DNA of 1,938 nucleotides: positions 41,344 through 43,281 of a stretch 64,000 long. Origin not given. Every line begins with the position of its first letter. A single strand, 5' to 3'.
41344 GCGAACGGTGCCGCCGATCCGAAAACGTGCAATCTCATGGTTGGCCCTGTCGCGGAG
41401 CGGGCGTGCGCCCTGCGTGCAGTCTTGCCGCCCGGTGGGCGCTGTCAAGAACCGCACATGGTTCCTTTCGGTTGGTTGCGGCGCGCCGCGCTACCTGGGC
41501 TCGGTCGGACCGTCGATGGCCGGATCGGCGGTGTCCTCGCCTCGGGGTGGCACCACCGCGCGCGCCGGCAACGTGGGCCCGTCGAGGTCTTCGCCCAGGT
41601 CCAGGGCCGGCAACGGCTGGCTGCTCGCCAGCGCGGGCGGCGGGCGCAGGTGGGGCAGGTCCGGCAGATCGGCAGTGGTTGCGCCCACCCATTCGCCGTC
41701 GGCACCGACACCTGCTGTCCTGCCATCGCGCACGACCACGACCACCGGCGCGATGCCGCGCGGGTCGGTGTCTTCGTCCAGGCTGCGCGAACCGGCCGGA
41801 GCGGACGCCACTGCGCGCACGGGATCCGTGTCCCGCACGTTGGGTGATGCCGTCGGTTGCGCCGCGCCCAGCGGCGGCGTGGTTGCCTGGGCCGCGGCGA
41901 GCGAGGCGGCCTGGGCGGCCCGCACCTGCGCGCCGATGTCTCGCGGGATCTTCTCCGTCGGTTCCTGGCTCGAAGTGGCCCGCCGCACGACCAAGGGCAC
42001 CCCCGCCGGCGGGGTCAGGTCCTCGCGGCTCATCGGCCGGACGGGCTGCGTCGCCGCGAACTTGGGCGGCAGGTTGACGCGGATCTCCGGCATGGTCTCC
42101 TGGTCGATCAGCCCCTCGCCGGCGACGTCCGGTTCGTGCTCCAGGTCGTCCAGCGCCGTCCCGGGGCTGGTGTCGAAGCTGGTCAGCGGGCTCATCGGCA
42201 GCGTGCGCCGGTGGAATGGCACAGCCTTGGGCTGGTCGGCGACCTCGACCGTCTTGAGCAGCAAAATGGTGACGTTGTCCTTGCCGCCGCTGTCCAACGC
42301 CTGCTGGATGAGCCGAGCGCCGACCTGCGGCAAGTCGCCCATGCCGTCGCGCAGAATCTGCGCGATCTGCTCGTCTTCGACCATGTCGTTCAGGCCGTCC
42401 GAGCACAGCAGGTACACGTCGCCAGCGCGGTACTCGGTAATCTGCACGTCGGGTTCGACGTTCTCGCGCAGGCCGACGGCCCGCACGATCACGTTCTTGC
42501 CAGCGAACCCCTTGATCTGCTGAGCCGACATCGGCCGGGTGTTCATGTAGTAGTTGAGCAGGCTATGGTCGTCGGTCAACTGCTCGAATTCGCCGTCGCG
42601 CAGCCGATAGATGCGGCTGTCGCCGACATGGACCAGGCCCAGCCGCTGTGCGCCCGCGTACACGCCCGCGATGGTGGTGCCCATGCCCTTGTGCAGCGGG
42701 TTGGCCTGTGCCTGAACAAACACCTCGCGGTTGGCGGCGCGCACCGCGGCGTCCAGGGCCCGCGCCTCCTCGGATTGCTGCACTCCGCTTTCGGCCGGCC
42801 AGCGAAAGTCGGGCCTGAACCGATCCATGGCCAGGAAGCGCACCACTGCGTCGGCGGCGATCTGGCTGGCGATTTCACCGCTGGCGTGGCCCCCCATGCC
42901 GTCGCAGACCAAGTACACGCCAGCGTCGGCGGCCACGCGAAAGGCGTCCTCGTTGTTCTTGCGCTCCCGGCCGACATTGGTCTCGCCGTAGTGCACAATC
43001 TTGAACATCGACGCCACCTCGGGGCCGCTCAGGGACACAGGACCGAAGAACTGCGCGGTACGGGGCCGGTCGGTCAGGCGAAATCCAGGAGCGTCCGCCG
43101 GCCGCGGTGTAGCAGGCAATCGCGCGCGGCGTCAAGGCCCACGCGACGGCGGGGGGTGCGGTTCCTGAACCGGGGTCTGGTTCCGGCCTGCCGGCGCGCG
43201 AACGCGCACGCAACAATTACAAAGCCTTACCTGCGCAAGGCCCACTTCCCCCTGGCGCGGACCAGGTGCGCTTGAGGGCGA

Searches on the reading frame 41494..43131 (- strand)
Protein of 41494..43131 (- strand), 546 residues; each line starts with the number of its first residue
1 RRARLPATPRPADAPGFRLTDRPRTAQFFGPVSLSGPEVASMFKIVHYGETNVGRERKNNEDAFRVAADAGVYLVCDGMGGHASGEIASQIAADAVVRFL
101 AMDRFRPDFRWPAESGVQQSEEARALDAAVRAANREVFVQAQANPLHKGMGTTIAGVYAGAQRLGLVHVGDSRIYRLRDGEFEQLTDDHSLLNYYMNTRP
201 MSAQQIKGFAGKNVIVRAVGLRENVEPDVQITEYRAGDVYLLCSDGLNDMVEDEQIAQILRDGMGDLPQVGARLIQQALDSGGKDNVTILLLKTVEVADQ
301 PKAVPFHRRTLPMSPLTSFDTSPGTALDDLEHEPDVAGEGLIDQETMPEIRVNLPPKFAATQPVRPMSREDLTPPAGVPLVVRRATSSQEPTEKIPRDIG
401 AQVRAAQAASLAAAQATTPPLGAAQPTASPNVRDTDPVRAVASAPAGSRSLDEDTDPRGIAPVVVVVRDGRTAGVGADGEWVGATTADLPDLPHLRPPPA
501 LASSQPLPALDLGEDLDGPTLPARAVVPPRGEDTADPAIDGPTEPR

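Call 62: search_protein_families(library=pfam, proteins=[window:41494-43131:-], max_evalue=0.00001)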
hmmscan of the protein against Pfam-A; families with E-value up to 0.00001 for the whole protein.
window:41494-43131:- (546 aa): 2 families
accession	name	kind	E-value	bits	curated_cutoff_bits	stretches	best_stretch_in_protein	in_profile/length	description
PF13672.11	PP2C_2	-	2.5e-16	60.3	24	1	55-270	7-198/209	Protein phosphatase 2C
PF00481.26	PP2C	-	2.1e-11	44.4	20.3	0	65-190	29-141/255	Protein phosphatase 2C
